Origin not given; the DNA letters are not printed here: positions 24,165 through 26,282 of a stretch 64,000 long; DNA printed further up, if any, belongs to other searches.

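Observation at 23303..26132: Hydrolase-like protein + 2x[4Fe-4S] ferredoxin + SdhA/AprA-superfamily flavoprotein triad with atypical active-site motif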

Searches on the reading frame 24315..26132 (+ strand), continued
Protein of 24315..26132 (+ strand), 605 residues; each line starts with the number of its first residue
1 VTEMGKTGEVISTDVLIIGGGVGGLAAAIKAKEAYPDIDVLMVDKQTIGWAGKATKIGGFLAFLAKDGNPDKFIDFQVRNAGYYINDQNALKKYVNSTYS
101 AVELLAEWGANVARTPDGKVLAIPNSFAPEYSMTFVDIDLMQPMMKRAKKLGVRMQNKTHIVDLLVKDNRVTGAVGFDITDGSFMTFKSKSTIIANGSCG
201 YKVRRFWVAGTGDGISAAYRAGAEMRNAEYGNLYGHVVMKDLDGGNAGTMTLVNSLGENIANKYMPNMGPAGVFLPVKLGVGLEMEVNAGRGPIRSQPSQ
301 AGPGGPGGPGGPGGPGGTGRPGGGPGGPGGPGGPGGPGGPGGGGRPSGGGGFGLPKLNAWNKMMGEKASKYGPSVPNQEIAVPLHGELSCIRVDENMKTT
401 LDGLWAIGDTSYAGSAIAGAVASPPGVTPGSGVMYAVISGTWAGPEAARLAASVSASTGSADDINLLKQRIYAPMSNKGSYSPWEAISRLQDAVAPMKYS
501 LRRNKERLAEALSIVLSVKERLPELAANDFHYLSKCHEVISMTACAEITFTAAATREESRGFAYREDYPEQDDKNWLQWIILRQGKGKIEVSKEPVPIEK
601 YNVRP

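Call 25: search_solved_structures(query=A1, max_evalue=1e-10, show_alignments=5)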
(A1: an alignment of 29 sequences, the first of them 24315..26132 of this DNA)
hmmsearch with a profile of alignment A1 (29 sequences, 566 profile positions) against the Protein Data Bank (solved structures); distinct sequences matched with E-value up to 1e-10: 37.
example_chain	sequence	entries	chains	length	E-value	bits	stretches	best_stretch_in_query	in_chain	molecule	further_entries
8a8o_A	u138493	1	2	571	2.7e-40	141.8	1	11-547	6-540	Alpha-subunit of the PAPS reductase from Methanothermococcus thermolithotrophicus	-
1jnr_A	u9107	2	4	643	8.6e-35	123.6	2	8-230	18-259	adenylylsulfate reductase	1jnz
2fja_A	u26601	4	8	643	1.2e-34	123.1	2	8-230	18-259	adenylylsulfate reductase, subunit A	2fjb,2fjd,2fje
6lum_A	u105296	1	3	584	1.3e-28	103.2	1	14-546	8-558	Succinate dehydrogenase subunit A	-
9lig_A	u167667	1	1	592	1.5e-28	103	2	14-293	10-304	Succinate dehydrogenase [ubiquinone] flavoprotein subunit, mitochondrial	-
9kps_A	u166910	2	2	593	1.5e-28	103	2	14-293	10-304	Succinate dehydrogenase [ubiquinone] flavoprotein subunit, mitochondrial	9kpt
9kq3_A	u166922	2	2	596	1.8e-28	102.7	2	14-293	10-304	Succinate dehydrogenase [ubiquinone] flavoprotein subunit, mitochondrial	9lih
9qdl_A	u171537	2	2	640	2.2e-28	102.4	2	14-293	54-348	Succinate dehydrogenase [ubiquinone] flavoprotein subunit, mitochondrial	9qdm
1nek_A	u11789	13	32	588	5.3e-28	101.2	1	14-541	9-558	Succinate dehydrogenase flavoprotein subunit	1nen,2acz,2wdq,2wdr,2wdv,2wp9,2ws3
2b76_A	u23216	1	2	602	2.6e-27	98.9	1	12-558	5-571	Fumarate reductase flavoprotein subunit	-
3p4p_A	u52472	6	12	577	3e-27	98.7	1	12-558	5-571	Fumarate reductase flavoprotein subunit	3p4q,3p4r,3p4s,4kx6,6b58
7d6v_A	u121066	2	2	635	3e-27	98.7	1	11-232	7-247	Succinate dehydrogenase subunit A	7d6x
1kf6_A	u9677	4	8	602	3.4e-27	98.5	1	12-558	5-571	FUMARATE REDUCTASE FLAVOPROTEIN | Fumarate reductase flavoprotein subunit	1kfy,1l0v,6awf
5vpn_A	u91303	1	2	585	3.5e-27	98.5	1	12-558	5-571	Fumarate reductase flavoprotein subunit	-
3cir_A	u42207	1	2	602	3.6e-27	98.4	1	12-558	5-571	Fumarate reductase flavoprotein subunit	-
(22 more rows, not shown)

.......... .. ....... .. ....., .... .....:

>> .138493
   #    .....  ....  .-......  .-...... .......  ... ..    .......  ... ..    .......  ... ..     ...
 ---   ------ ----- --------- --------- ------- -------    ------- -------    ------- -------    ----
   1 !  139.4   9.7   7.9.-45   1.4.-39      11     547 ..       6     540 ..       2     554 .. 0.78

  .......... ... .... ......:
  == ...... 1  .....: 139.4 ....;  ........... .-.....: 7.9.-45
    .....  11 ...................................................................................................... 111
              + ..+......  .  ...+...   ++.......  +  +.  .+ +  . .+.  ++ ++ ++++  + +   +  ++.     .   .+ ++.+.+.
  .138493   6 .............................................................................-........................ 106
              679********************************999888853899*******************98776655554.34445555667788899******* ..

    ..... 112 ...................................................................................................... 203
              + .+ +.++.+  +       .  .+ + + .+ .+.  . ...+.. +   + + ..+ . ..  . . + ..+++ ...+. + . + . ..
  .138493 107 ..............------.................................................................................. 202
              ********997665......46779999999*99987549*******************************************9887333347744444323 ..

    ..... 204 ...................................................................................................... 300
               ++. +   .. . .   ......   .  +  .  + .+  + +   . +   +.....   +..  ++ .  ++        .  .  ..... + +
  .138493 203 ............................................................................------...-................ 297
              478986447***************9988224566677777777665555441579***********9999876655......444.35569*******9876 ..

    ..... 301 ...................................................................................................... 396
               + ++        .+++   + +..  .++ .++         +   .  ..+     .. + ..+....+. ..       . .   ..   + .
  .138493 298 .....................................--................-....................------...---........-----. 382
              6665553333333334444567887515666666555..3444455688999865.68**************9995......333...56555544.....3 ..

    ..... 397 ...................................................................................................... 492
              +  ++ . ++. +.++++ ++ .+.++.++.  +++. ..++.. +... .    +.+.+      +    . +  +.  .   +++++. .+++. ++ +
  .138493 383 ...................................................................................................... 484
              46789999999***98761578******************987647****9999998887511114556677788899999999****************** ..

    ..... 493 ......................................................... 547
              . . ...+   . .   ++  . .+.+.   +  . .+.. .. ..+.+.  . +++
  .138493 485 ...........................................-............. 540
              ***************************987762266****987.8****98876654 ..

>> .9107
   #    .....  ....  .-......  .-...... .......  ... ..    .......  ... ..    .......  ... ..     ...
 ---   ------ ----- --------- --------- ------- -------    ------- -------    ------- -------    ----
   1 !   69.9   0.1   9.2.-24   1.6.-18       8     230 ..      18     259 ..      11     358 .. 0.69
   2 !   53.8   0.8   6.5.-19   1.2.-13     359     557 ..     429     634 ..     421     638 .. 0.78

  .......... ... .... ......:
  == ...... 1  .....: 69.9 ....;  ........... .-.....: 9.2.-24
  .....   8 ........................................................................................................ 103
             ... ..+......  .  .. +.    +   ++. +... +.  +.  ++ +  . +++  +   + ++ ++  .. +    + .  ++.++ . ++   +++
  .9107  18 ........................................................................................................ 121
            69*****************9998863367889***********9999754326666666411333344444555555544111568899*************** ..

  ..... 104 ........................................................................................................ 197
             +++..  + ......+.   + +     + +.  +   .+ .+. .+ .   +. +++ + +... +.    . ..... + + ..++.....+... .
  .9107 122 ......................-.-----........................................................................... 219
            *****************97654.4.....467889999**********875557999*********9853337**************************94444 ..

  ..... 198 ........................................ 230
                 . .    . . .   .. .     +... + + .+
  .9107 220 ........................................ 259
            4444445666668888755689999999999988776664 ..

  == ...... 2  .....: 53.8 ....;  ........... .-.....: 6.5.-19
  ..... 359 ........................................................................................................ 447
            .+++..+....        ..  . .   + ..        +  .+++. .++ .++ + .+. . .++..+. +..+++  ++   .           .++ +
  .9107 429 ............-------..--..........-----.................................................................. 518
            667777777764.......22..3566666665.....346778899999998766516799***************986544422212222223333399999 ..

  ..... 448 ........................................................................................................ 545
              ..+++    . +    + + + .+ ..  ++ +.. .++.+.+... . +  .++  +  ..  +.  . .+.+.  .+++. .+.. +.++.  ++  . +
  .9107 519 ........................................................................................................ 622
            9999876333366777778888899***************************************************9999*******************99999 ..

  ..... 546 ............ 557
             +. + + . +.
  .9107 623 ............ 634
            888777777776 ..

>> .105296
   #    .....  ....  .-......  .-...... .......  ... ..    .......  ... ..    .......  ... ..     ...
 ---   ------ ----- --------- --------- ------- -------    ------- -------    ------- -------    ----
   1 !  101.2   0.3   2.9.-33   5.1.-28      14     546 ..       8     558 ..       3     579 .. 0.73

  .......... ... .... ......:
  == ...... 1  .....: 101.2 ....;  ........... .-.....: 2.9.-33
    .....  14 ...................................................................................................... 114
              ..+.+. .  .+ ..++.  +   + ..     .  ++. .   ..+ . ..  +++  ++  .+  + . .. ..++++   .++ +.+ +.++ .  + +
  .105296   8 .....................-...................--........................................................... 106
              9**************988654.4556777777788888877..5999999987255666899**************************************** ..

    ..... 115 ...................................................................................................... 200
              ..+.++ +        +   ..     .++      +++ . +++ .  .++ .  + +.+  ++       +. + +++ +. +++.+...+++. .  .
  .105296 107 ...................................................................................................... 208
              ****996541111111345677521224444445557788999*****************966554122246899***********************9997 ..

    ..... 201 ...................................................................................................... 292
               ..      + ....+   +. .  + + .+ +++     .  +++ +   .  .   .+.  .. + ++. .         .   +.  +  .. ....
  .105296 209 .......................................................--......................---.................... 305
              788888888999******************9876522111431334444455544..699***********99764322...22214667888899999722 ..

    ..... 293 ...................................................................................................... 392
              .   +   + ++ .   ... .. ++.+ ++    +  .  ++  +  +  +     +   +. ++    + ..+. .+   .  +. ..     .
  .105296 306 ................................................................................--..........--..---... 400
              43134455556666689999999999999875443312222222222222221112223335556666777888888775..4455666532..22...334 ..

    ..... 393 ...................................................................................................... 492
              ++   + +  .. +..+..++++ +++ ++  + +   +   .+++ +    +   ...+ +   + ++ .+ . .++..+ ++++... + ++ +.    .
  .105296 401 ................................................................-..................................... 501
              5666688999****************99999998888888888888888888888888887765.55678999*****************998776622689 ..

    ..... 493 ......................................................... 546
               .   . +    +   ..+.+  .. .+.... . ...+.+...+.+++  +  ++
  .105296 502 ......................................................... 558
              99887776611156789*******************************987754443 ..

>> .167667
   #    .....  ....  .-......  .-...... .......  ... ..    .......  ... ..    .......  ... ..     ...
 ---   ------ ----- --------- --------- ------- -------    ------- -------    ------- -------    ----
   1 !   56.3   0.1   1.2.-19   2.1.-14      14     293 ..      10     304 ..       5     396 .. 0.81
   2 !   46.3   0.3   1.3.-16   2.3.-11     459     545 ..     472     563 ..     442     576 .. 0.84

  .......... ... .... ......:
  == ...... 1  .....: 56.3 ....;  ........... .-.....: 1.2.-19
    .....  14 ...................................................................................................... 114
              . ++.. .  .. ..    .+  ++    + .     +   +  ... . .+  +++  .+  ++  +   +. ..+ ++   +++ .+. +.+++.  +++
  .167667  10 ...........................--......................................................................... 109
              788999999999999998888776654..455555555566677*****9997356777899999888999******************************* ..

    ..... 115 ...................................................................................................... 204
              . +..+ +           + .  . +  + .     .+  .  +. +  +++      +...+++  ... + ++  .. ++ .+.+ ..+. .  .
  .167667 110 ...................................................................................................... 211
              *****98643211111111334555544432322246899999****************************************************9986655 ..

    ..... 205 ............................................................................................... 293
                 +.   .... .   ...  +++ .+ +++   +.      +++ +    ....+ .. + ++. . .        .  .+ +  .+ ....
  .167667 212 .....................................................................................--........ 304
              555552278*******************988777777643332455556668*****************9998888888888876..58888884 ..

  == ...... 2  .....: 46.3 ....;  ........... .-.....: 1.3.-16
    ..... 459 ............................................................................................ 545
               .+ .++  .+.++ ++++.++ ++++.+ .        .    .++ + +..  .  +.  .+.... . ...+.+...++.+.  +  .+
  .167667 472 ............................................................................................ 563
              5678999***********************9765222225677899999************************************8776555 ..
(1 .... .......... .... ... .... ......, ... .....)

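Call 26: find_related_loci(query=A1, collection=genome_contigs, flank=7000)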
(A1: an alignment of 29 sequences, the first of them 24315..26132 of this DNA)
Query A1 (605 aa) in genome_contigs; peptide patterns used: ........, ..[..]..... (x = any residue, [..] = any of these).
235 stretches matched a pattern; 184 encode a relative of the query (tblastn E <= 1e-3); the best 80 are kept; 80 distinct loci.
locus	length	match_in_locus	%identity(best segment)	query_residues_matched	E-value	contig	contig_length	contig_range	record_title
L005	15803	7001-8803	91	1-605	0e+0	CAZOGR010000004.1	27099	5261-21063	MAG TPA_asm: uncultured Dehalococcoidales bacterium isolate binchicken_co43_313 genome assembly, contig: NODE_2888_lengt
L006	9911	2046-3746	69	1-605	0e+0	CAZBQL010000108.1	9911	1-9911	MAG TPA_asm: uncultured Dehalococcoidales bacterium isolate binchicken_co129_594 genome assembly, contig: NODE_21875_len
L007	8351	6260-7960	69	1-605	0e+0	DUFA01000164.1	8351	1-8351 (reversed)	MAG TPA_asm: Dehalococcoidia bacterium isolate W403 Contig164, whole genome shotgun sequence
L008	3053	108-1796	58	1-605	0e+0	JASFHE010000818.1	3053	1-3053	MAG: Desulfobacteraceae bacterium isolate D0608M12metaG_Bin_560 D0608M12metaG_FD_scaffold_5113_c1, whole genome shotgun 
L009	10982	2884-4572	59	4-605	0e+0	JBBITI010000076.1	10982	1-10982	MAG: Dehalococcoidales bacterium isolate CYS170214_bin_393 NODE_4932_length_10982_cov_4.710900, whole genome shotgun seq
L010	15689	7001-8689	56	1-605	0e+0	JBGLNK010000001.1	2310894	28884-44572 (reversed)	MAG: Dehalococcoidia bacterium isolate PPR_0277 scaffold_42132, whole genome shotgun sequence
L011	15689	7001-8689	58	1-605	0e+0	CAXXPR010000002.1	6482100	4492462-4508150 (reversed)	MAG: Desulfatiglandales bacterium isolate a8f5a47d-4dac-4919-b032-e1fff6f47f18 genome assembly, contig: contig_2, whole 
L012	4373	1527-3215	57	1-605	0e+0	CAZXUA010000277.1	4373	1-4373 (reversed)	MAG TPA_asm: uncultured Desulfatiglans sp. isolate binchicken_co43_301 genome assembly, contig: NODE_34049_length_4373_c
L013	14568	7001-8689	57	1-605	0e+0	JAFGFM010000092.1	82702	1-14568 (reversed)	MAG: Deltaproteobacteria bacterium isolate Zod_Metabat.1317 k87_4020941, whole genome shotgun sequence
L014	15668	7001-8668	57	9-605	0e+0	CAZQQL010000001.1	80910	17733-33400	MAG TPA_asm: uncultured Dehalococcoidaceae bacterium isolate binchicken_co43_390 genome assembly, contig: NODE_305_lengt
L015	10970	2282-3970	58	1-605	0e+0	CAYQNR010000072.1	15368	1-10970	MAG TPA_asm: uncultured Desulfobacteraceae bacterium isolate binchicken_co100_362 genome assembly, contig: NODE_6092_len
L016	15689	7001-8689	56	1-605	0e+0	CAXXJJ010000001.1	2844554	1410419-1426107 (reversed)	MAG: Desulfatiglandales bacterium isolate ad7cffaf-6c2b-4e6c-8426-e31439b40ff1 genome assembly, contig: contig_1, whole 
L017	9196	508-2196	57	1-605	0e+0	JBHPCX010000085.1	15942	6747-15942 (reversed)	Thermodesulfobacteriota bacterium isolate SAG AM-311-L20 NODE_85_length_15942_cov_23.235413, whole genome shotgun sequen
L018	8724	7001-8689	55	1-605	0e+0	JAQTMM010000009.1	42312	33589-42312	MAG: Dehalococcoidales bacterium isolate STA_40 NODE_1751_length_42312_cov_11.020647_Sandtown_A, whole genome shotgun se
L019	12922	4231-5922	57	1-605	0e+0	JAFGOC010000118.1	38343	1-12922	MAG: Dehalococcoidales bacterium isolate Zod_Metabat.597 k87_9086269, whole genome shotgun sequence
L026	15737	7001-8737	54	1-605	0e+0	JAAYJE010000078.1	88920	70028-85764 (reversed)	MAG: Actinomycetota bacterium isolate AS10tlH2TH_230 158300_AS10, whole genome shotgun sequence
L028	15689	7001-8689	56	1-605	0e+0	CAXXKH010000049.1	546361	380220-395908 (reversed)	MAG: Desulfobacterales bacterium isolate 9e8c302b-4ccc-47c5-97cd-91c71c085a60 genome assembly, contig: contig_49, whole 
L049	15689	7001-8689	43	1-605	8e-143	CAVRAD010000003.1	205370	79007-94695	MAG: uncultured Acidobacteriota bacterium isolate MFD00032.bin.2.131 genome assembly, contig: contig_11393, whole genome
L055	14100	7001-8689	43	1-605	5e-135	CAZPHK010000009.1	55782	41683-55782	MAG TPA_asm: uncultured Acidobacteriota bacterium isolate binchicken_co129_133 genome assembly, contig: NODE_1292_length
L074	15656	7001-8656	36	10-604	8e-104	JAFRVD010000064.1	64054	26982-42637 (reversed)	MAG: Lachnospiraceae bacterium isolate RGIG2826 Goat_Omasum.Co__c1612479, whole genome shotgun sequence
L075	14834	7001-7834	64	1-277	2e-103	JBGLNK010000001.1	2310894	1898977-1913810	MAG: Dehalococcoidia bacterium isolate PPR_0277 scaffold_42132, whole genome shotgun sequence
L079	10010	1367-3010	35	9-605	6e-102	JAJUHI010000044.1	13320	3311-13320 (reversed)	MAG: Sporobacter termitidis isolate bin60 k141_510491_length_13320_cov_105.1692, whole genome shotgun sequence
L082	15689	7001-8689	36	1-605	5e-101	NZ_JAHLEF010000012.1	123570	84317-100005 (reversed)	Clostridium sp. CF012 contig00012, whole genome shotgun sequence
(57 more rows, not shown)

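Call 30: predict_structure(alignment_id=A1)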
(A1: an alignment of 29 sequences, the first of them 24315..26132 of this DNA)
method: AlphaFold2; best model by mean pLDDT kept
length: 605 residues; sequences in the alignment: 29
mean_pLDDT: 58.9   pTM: 0.64
mean pLDDT of the five models: 58.9, 55.2, 53.6, 51.3, 50.9
residues with pLDDT >= 90: 68; 70-90: 159; 50-70: 136; < 50: 242
segments of 3 or more residues with pLDDT < 50: 51-66, 80-86, 113-116, 121-138, 197-249, 268-281, 300-361, 363-365, 370-373, 378-391, 409-431, 494-503, 558-565
pLDDT, mean of each block of 10 residues (from residue 1): 66 89 85 95 73 43 51 58 53 73 66 50 38 44 83 90 85 89 92 64 28 30 26 24 36 68 52 38 51 56 31 32 31 32 27 34 47 47 33 65 70 29 30 68 90 78 86 83 73 47 61 86 89 78 70 60 51 66 74 75 53
secondary structure, 60 per line:
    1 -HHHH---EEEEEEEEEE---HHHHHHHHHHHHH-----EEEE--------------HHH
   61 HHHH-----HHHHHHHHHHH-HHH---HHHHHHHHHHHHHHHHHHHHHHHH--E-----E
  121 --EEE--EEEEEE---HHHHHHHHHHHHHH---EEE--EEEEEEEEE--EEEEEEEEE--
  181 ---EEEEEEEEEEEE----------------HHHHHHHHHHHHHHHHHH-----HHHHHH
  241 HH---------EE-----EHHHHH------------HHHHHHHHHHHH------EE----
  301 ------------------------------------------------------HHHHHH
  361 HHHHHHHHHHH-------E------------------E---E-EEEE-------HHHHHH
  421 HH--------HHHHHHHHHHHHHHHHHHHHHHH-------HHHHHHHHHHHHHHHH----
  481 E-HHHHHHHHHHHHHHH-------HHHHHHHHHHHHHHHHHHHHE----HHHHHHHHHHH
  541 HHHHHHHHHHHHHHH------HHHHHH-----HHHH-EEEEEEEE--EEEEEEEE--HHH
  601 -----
elements in order: H2-5 E9-18 H22-34 E40-43 H58-64 H70-80 H88-111 E123-125 E128-133 H137-150 E154-156 E159-167 E170-178 E184-195 H212-229 H235-242 H260-264 H277-288 H355-371 E404-407 H415-422 H431-453 H461-476 H483-497 H505-524 H530-555 H562-567 H573-576 E578-585 E588-595
